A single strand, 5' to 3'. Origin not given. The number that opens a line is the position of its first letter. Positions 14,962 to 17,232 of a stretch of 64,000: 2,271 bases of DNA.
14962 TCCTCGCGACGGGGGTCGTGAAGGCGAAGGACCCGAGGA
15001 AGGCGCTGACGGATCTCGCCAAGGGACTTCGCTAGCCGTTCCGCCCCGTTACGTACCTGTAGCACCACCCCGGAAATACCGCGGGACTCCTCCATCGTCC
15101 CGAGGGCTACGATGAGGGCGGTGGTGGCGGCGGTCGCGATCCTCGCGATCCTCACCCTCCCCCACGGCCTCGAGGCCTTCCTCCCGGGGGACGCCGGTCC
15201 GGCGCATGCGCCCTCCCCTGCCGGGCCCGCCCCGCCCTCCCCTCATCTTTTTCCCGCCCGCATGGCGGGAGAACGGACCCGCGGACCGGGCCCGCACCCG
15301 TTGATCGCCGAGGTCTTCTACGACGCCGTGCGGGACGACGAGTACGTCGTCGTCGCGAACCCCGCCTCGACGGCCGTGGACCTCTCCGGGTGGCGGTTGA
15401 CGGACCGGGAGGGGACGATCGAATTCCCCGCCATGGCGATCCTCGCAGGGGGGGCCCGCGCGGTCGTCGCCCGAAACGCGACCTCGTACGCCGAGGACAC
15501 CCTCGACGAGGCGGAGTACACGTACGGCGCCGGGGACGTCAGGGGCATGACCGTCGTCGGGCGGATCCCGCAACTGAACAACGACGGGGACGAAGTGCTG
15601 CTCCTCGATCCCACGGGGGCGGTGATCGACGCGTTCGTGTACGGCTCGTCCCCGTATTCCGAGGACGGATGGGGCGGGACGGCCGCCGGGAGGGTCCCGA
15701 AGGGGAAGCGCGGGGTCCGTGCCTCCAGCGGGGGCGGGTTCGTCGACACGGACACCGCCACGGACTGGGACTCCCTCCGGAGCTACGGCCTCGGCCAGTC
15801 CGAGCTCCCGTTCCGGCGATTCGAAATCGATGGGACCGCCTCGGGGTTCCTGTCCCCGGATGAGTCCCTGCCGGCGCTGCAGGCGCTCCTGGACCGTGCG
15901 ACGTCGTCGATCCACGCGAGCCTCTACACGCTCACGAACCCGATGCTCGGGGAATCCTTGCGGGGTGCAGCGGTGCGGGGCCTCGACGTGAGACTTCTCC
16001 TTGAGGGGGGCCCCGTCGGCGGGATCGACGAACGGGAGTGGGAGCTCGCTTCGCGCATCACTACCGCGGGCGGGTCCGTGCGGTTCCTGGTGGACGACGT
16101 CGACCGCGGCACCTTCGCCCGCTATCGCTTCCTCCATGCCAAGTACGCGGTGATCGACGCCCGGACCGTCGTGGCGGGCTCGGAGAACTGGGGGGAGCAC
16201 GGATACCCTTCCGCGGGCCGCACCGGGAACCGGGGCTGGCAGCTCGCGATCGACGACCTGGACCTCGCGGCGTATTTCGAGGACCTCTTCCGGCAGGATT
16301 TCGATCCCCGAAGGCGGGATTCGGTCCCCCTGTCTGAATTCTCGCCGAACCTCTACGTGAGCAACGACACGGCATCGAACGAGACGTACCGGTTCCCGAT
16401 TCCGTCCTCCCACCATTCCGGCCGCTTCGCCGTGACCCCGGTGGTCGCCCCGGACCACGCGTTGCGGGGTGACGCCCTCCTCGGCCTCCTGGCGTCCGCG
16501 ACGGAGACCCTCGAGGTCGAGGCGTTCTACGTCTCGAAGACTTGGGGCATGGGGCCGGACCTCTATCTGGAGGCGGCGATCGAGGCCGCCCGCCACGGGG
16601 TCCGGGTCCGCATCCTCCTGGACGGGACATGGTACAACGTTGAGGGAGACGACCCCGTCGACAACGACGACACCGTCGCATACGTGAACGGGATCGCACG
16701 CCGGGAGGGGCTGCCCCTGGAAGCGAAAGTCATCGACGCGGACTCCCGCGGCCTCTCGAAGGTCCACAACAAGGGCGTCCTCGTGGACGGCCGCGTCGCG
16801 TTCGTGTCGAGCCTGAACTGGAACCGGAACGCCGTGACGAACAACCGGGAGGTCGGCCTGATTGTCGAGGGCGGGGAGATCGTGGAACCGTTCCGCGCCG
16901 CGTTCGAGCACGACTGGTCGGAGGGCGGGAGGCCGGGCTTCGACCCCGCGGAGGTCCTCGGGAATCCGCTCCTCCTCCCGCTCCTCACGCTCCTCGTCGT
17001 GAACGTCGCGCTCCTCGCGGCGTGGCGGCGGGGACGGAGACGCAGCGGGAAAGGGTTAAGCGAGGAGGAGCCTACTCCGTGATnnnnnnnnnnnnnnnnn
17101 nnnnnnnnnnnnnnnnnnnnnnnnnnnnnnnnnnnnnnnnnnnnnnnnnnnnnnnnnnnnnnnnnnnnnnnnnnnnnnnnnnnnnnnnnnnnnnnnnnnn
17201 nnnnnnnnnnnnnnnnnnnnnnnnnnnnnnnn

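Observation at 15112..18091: Secreted LTD-PLD (HKD) enzyme directly followed by a membrane-embedded Cas4-family Fe-S nuclease, outside any CRISPR context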

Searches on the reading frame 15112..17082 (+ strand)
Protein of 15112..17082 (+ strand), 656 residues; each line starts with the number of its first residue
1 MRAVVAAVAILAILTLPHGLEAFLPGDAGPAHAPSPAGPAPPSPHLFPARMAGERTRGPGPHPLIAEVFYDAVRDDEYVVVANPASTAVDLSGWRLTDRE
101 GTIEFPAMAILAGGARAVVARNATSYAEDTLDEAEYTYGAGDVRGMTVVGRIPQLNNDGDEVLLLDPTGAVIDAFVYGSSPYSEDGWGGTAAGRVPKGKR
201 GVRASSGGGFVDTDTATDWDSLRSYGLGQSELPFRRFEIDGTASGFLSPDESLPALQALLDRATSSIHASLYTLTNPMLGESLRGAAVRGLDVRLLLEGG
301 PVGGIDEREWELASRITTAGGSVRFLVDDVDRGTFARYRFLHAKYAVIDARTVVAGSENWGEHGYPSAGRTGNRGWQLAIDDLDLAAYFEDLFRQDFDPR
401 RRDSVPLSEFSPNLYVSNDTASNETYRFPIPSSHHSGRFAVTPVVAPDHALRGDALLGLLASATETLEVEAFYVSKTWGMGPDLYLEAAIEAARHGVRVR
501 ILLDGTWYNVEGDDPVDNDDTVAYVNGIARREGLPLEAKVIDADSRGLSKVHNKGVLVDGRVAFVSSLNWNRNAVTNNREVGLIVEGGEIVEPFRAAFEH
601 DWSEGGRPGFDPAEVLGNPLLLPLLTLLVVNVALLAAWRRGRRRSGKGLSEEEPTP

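Call 3: search_protein_families(library=pfam, proteins=[window:15112-17082:+], max_evalue=0.01)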
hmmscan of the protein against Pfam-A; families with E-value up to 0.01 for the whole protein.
window:15112-17082:+ (656 aa): 3 families
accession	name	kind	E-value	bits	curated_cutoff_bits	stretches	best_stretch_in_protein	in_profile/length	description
PF13091.12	PLDc_2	-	3.8e-34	117.8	27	2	457-602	2-132/132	PLD-like domain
PF00932.25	LTD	-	3.3e-15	56.8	34.3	1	63-178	8-108/109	Lamin Tail Domain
PF00614.28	PLDc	-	6.3e-08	32.8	21.9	1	551-573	5-27/28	Phospholipase D Active site motif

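Call 4: search_protein_families(library=ncbifam, proteins=[window:15112-17082:+], max_evalue=0.01)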
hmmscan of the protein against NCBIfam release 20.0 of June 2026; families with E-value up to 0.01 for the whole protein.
window:15112-17082:+ (656 aa): 8 families
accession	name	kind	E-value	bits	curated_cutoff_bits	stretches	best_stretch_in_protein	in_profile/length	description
NF038319.1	DISARM_DrmC_I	equivalog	1e-19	71.1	133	2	455-599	98-232/236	DISARM system phospholipase D-like protein DrmC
NF010492.0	PRK13912.1-3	equivalog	1.6e-15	57.1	297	2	250-363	33-143/178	nuclease NucT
NF010491.0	PRK13912.1-2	equivalog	4.3e-09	36.4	225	1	518-589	91-161/180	nuclease NucT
NF010490.0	PRK13912.1-1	equivalog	1.1e-08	35.3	211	0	256-363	35-127/159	nuclease NucT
TIGR04265.1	bac_cardiolipin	equivalog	2e-07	30.4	290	1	455-603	133-278/483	cardiolipin synthase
NF008427.0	PRK11263.1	equivalog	2.2e-06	27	281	1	460-576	28-137/409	cardiolipin synthase ClsB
NF010493.0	PRK13912.1-4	equivalog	0.0024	17.8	351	0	340-362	113-135/171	nuclease NucT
NF009107.0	PRK12452.1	equivalog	0.0029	16.4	787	0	472-573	170-264/509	cardiolipin synthase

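Call 17: find_homologous_proteins(query=window:15112-17082:+)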
Query window:15112-17082:+ (656 aa): 301 proteins with E <= 0.001 among 8000 candidates; the best 120 are listed.
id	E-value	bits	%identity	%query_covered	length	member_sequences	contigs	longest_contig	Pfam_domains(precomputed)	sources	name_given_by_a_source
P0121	0.0e+0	1478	100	100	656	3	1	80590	PF00932.26,PF13091.13,PF00614.29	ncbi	-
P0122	0.0e+0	1154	78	100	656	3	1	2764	PF00932.26,PF13091.13,PF00614.29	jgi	-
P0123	0.0e+0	1084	80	92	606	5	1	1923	PF00932.26,PF13091.13,PF00614.29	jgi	jgi:phosphatidylserine/phosphatidylglycerophosphate/cardiolipin synthase-like enzyme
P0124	0.0e+0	1038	72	97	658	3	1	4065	PF00932.26,PF13091.13,PF00614.29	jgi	-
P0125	0.0e+0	1033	71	97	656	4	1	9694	PF00932.26,PF13091.13,PF00614.29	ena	-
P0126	0.0e+0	1027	72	97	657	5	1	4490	PF00932.26,PF13091.13,PF00614.29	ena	-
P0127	0.0e+0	1019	71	97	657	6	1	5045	PF00932.26,PF13091.13,PF00614.29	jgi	-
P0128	0.0e+0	1010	72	92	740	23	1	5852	PF00801.27,PF00932.26,PF13091.13,PF00614.29,PF18911.7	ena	-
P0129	2.0e-294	996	69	97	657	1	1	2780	PF00932.26,PF13091.13,PF00614.29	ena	-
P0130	1.8e-293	993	70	95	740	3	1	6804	PF22352.3,PF00801.27,PF00932.26,PF13091.13,PF00614.29,PF18911.7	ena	-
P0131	7.6e-292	988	71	90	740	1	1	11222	PF22352.3,PF00801.27,PF00932.26,PF13091.13,PF00614.29,PF18911.7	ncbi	-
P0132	7.5e-291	984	69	97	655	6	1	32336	PF00932.26,PF13091.13,PF00614.29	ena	-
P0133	2.6e-286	969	67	100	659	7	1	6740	PF00932.26,PF13091.13,PF00614.29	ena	-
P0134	6.4e-286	968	71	90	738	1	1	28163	PF22352.3,PF00801.27,PF00932.26,PF13091.13,PF00614.29,PF18911.7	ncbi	-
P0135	2.9e-280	949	66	100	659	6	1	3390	PF00932.26,PF13091.13,PF00614.29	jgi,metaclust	metaclust:\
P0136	5.6e-274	929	73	88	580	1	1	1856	PF00932.26,PF13091.13,PF00614.29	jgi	jgi:phosphatidylserine/phosphatidylglycerophosphate/cardiolipin synthase-like enzyme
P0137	9.5e-267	905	66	90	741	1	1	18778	PF00801.27,PF00932.26,PF13091.13,PF00614.29,PF18911.7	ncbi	-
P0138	2.7e-257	874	71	83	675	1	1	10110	PF00801.27,PF00932.26,PF13091.13,PF00614.29,PF18911.7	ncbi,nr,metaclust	ncbi:MAG: hypothetical protein A3K65_04140 [Euryarchaeota archaeon RBG_16_68_12]|nr:MAG: hypothetica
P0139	5.9e-254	863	69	82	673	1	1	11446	PF00801.27,PF00932.26,PF13091.13,PF00614.29,PF18911.7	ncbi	-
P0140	3.0e-237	807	61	92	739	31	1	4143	PF00932.26,PF13091.13,PF00614.29,PF18911.7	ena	-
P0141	2.6e-234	798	68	80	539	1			PF00932.26,PF13091.13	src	-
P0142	1.4e-232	792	58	99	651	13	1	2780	PF00932.26,PF13091.13,PF00614.29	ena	-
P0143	4.8e-228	777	68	47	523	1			PF00932.26,PF13091.13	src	-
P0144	2.1e-187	643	53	93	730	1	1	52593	PF00801.27,PF00932.26,PF13091.13,PF00614.29,PF18911.7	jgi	jgi:phosphatidylserine/phosphatidylglycerophosphate/cardiolipin synthase-like enzyme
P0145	2.1e-171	590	69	59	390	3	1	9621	PF13091.13,PF00614.29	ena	-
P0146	5.7e-164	565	48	89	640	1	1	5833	PF00932.26,PF13091.13,PF00614.29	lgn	-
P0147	3.5e-163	563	49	88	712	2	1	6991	PF00801.27,PF00932.26,PF13091.13,PF00614.29,PF18911.7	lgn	-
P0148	4.4e-161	556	47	98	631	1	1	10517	PF00932.26,PF13091.13,PF00614.29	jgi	-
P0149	5.3e-161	555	45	99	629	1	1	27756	PF00932.26,PF13091.13,PF00614.29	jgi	-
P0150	1.5e-160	554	48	83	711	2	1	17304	PF00932.26,PF13091.13,PF00614.29,PF18911.7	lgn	-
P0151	2.5e-159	550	48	91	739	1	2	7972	PF00801.27,PF00932.26,PF13091.13,PF18911.7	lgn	-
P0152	3.4e-159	549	49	84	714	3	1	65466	PF00801.27,PF00932.26,PF13091.13,PF00614.29,PF18911.7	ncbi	-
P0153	1.1e-155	538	50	87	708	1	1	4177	PF00801.27,PF00932.26,PF13091.13,PF00614.29,PF18911.7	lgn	-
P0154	1.8e-155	537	46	92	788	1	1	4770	PF22352.3,PF00801.27,PF00932.26,PF13091.13,PF00614.29,PF18911.7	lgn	-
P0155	7.1e-154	532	48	83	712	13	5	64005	PF00801.27,PF00932.26,PF13091.13,PF00614.29,PF18911.7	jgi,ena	-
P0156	6.3e-152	525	45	83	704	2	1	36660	PF00801.27,PF00932.26,PF13091.13,PF00614.29,PF18911.7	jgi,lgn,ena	-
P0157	2.1e-151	524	46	92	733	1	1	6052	PF00801.27,PF00932.26,PF13091.13,PF00614.29,PF18911.7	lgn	-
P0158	2.4e-150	520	44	91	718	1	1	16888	PF22352.3,PF00801.27,PF00932.26,PF13091.13,PF18911.7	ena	-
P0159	7.0e-150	519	48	84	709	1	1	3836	PF00801.27,PF00932.26,PF13091.13,PF00614.29,PF18911.7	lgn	-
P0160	2.9e-149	517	41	86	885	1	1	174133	PF00801.27,PF00932.26,PF13091.13,PF00614.29,PF18911.7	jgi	jgi:phosphatidylserine/phosphatidylglycerophosphate/cardiolipin synthase-like enzyme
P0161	3.0e-148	513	47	86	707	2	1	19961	PF00801.27,PF00932.26,PF13091.13,PF00614.29,PF18911.7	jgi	-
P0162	3.5e-148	513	49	79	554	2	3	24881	PF00932.26,PF13091.13,PF00614.29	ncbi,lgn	-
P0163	5.0e-148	513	43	88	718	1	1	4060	PF00801.27,PF00932.26,PF13091.13,PF18911.7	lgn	-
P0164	3.0e-147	510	47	87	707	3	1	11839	PF00801.27,PF00932.26,PF13091.13,PF00614.29,PF18911.7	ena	-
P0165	2.5e-146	507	47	87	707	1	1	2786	PF00801.27,PF00932.26,PF13091.13,PF00614.29,PF18911.7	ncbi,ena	ncbi:MAG: phospholipase D-like domain-containing protein [Candidatus Thermoplasmatota archaeon]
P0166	2.7e-145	503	46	84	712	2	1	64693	PF22352.3,PF00801.27,PF00932.26,PF13091.13,PF00614.29,PF18911.7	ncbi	-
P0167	8.3e-144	499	45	83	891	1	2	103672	PF00932.26,PF13091.13,PF18911.7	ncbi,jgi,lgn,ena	-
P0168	1.5e-143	498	45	87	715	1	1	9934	PF22352.3,PF00801.27,PF00932.26,PF13091.13,PF00614.29,PF18911.7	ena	-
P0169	1.6e-142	494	47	84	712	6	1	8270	PF00801.27,PF00932.26,PF13091.13,PF00614.29,PF18911.7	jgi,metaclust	metaclust:\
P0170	1.8e-141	491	41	82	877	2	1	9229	PF00801.27,PF00932.26,PF13091.13,PF18911.7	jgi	jgi:cardiolipin synthase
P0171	2.4e-141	490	45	89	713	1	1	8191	PF00801.27,PF00932.26,PF13091.13,PF00614.29,PF18911.7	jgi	jgi:phosphatidylserine/phosphatidylglycerophosphate/cardiolipin synthase-like enzyme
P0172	1.6e-140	488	46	85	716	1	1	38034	PF22352.3,PF00801.27,PF00932.26,PF13091.13,PF00614.29,PF18911.7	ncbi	-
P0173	7.7e-140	485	44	86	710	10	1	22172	PF00801.27,PF00932.26,PF13091.13,PF00614.29,PF18911.7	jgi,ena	-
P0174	5.8e-139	483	46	83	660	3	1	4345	PF00801.27,PF00932.26,PF13091.13,PF00614.29,PF18911.7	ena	-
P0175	9.3e-139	482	41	82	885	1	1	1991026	PF00801.27,PF00932.26,PF13091.13,PF18911.7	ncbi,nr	ncbi:MAG: lamin tail domain-containing protein [Methanobacteriota archaeon]|nr:MAG: lamin tail domai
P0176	4.4e-138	480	41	82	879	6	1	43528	PF00932.26,PF13091.13,PF00614.29,PF18911.7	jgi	jgi:phosphatidylserine/phosphatidylglycerophosphate/cardiolipin synthase-like enzyme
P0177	1.3e-137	478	44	83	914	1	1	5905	PF00932.26,PF13091.13,PF18911.7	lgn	-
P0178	2.3e-136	474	44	83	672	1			PF00801.27,PF00932.26,PF13091.13,PF00614.29,PF18911.7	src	-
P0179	2.4e-133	464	41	83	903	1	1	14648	PF00932.26,PF13091.13,PF18911.7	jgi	jgi:cardiolipin synthase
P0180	9.9e-133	462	42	83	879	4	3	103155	PF00932.26,PF13091.13,PF18911.7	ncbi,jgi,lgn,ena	jgi:phosphatidylserine/phosphatidylglycerophosphate/cardiolipin synthase-like enzyme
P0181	2.1e-132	461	44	88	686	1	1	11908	PF00932.26,PF13091.13,PF00614.29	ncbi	-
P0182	9.1e-132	459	45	85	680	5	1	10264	PF00932.26,PF13091.13,PF00614.29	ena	-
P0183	9.1e-132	459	43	89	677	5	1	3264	PF00932.26,PF13091.13,PF00614.29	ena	-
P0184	1.2e-131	458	44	89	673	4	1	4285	PF00932.26,PF13091.13,PF00614.29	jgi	-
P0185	2.8e-131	457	44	89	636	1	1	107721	PF00932.26,PF13091.13,PF00614.29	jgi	-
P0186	4.1e-131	457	44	86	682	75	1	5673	PF00932.26,PF13091.13,PF00614.29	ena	-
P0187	7.2e-131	456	44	87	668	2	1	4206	PF00932.26,PF13091.13,PF00614.29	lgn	-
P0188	3.9e-130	453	43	89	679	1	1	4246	PF00932.26,PF13091.13,PF00614.29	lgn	-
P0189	6.8e-130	453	44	93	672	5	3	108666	PF00932.26,PF13091.13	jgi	jgi:cardiolipin synthase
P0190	9.8e-130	452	43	93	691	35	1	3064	PF00932.26,PF13091.13,PF00614.29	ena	-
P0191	1.4e-129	452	43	93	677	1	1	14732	PF00932.26,PF13091.13,PF00614.29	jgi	jgi:cardiolipin synthase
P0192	2.3e-129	451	44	90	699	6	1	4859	PF00932.26,PF13091.13,PF00614.29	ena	-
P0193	3.8e-129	450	43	93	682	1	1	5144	PF00932.26,PF13091.13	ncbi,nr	ncbi:MAG: hypothetical protein E6K07_04740 [Methanobacteriota archaeon]|nr:MAG: hypothetical protein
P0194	4.9e-129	450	43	87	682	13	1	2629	PF00932.26,PF13091.13,PF00614.29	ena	-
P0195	5.0e-129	450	43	93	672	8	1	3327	PF00932.26,PF13091.13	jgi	-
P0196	6.8e-129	449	43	93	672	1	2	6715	PF00932.26,PF13091.13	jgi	-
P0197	6.8e-129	449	43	93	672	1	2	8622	PF00932.26,PF13091.13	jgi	-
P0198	7.7e-129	449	43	93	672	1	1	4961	PF00932.26,PF13091.13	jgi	-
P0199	1.3e-128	448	43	93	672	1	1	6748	PF00932.26,PF13091.13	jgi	-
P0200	1.4e-128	448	43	93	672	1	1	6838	PF00932.26,PF13091.13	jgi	-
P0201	2.0e-128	448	43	93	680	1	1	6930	PF00932.26,PF13091.13,PF00614.29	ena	-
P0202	3.0e-128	447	43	94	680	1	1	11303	PF00932.26,PF13091.13,PF00614.29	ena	-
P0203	3.1e-128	447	46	81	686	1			PF00932.26,PF13091.13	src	-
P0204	3.2e-128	447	46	87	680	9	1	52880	PF00932.26,PF13091.13,PF00614.29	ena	-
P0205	3.6e-128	447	43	93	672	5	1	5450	PF00932.26,PF13091.13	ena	-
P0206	3.8e-128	447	45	84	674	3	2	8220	PF00932.26,PF13091.13,PF00614.29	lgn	-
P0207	3.9e-128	447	42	94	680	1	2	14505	PF00932.26,PF13091.13,PF00614.29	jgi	-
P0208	4.0e-128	447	42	94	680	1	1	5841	PF00932.26,PF13091.13,PF00614.29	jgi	-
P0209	4.7e-128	447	43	93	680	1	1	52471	PF00932.26,PF13091.13,PF00614.29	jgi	-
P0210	5.5e-128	446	43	82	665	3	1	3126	PF00932.26,PF13091.13,PF00614.29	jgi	jgi:phosphatidylserine/phosphatidylglycerophosphate/cardiolipin synthase-like enzyme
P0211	8.6e-128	446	42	94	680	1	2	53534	PF00932.26,PF13091.13,PF00614.29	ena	-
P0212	9.3e-128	446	42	94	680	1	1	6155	PF00932.26,PF13091.13,PF00614.29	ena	-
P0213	1.1e-127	445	43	90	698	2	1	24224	PF00932.26,PF13091.13,PF00614.29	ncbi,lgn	-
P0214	1.2e-127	445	42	94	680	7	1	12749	PF00932.26,PF13091.13,PF00614.29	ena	-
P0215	1.2e-127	445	43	85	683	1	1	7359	PF00932.26,PF13091.13,PF00614.29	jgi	-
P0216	1.3e-127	445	42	94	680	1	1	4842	PF00932.26,PF13091.13,PF00614.29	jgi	-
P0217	1.3e-127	445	42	94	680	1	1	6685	PF00932.26,PF13091.13,PF00614.29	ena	-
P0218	1.6e-127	445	42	94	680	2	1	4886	PF00932.26,PF13091.13,PF00614.29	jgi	-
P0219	1.6e-127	445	42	94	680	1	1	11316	PF00932.26,PF13091.13,PF00614.29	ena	-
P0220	1.6e-127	445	45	82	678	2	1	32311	PF00932.26,PF13091.13,PF00614.29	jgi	-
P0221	1.7e-127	445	42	94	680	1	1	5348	PF00932.26,PF13091.13,PF00614.29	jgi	-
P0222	2.7e-127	444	42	94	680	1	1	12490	PF00932.26,PF13091.13,PF00614.29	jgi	-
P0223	3.1e-127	444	43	89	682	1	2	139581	PF00932.26,PF13091.13,PF00614.29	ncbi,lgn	-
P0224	3.8e-127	444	43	86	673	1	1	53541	PF00932.26,PF13091.13,PF00614.29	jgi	jgi:phosphatidylserine/phosphatidylglycerophosphate/cardiolipin synthase-like enzyme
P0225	4.6e-127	443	42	94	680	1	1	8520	PF00932.26,PF13091.13,PF00614.29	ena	-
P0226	6.5e-127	443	44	83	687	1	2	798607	PF00932.26,PF13091.13,PF00614.29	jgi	jgi:cardiolipin synthase A/B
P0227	8.7e-127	442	42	92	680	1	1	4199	PF00932.26,PF13091.13,PF00614.29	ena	-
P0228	2.1e-126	441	42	94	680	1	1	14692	PF00932.26,PF13091.13,PF00614.29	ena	-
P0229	3.8e-126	440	43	94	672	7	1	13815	PF00932.26,PF13091.13,PF00614.29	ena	-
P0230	1.0e-125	439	43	87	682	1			PF00932.26,PF13091.13,PF00614.29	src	-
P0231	1.5e-125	438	43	90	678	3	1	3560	PF00932.26,PF13091.13,PF00614.29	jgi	jgi:cardiolipin synthase A/B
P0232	1.6e-125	438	42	91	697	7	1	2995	PF00932.26,PF13091.13,PF00614.29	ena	-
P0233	1.9e-125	438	43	94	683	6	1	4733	PF00932.26,PF13091.13,PF00614.29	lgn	-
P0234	2.9e-125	437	42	86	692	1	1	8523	PF00932.26,PF13091.13,PF00614.29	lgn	-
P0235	3.5e-125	437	41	92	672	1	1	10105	PF00932.26,PF13091.13,PF00614.29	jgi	jgi:phosphatidylserine/phosphatidylglycerophosphate/cardiolipin synthase-like enzyme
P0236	4.0e-125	437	41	89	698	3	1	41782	PF00932.26,PF13091.13,PF00614.29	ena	-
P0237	5.1e-125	436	43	90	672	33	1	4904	PF00932.26,PF13091.13,PF00614.29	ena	-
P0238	2.2e-124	434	43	87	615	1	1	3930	PF00932.26,PF13091.13,PF00614.29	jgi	jgi:phosphatidylserine/phosphatidylglycerophosphate/cardiolipin synthase-like enzyme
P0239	3.2e-124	434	43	89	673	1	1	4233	PF00932.26,PF13091.13,PF00614.29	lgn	-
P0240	3.3e-124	434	42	87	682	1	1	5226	PF00932.26,PF13091.13,PF00614.29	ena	-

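Call 23: search_protein_families(library=padloc, proteins=[window:15112-17082:+], max_evalue=0.01)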
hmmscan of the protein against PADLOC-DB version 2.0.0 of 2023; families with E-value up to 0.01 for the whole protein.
window:15112-17082:+ (656 aa): 25 families
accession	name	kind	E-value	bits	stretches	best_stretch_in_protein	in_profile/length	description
PDLC02614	DrmC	-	4.2e-14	50.6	2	547-592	100-142/153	DrmC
PDLC02606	DrmC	-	5.2e-13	47.1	1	454-592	37-164/182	DrmC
PDLC02588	DrmC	-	5.3e-13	47.2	2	485-591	133-233/256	DrmC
PDLC02597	DrmC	-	2.6e-12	45.1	2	459-591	104-225/242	DrmC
PDLC02602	DrmC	-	2.3e-11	41.3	1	456-591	111-238/381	DrmC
PDLC02585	DrmC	-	2.8e-11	41.5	1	544-595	187-238/253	DrmC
PDLC02594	DrmC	-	9.9e-09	33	1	483-590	122-217/240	DrmC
PDLC02607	DrmC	-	1.8e-08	32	1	457-593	116-245/265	DrmC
PDLC02595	DrmC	-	2.2e-08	32.2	1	461-594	126-251/269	DrmC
PDLC02609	DrmC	-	6e-08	30.9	1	491-592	132-223/241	DrmC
PDLC03922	MkoB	-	4.3e-07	27.6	1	486-592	343-436/610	-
PDLC02589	DrmC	-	3.5e-06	24.3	1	488-598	142-250/264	DrmC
PDLC02604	DrmC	-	1.4e-05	23.5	1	551-593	32-73/92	DrmC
PDLC02592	DrmC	-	1.8e-05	22.5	1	549-590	173-214/234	DrmC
PDLC02605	DrmC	-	2.5e-05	22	1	456-591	120-249/270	DrmC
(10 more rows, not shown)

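Call 26: search_solved_structures(query=window:15112-17082:+, max_evalue=0.01)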
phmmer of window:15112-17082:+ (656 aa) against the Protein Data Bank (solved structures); distinct sequences matched with E-value up to 0.01: 7.
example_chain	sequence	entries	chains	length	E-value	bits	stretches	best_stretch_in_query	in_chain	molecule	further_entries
7e0m_A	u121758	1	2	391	8e-10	40.9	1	456-603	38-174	Phospholipase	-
4ggj_A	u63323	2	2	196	1.6e-09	39.9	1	538-605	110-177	Mitochondrial cardiolipin hydrolase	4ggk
9lkx_K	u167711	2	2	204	2.4e-08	36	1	549-604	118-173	Mitochondrial cardiolipin hydrolase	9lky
9vbj_A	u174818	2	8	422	9.7e-06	27.4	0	441-611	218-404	5'-3' exonuclease PLD4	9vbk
8v08_A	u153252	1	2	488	1.5e-05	26.8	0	441-611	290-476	5'-3' exonuclease PLD4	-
6ehi_A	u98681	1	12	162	0.00013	23.7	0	551-591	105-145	Nuclease NucT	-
1byr_A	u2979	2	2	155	0.0016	20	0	248-298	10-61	PROTEIN (ENDONUCLEASE)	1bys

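Call 27: find_encoding_contigs(protein=P0121, flank=10000, max_places=3)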
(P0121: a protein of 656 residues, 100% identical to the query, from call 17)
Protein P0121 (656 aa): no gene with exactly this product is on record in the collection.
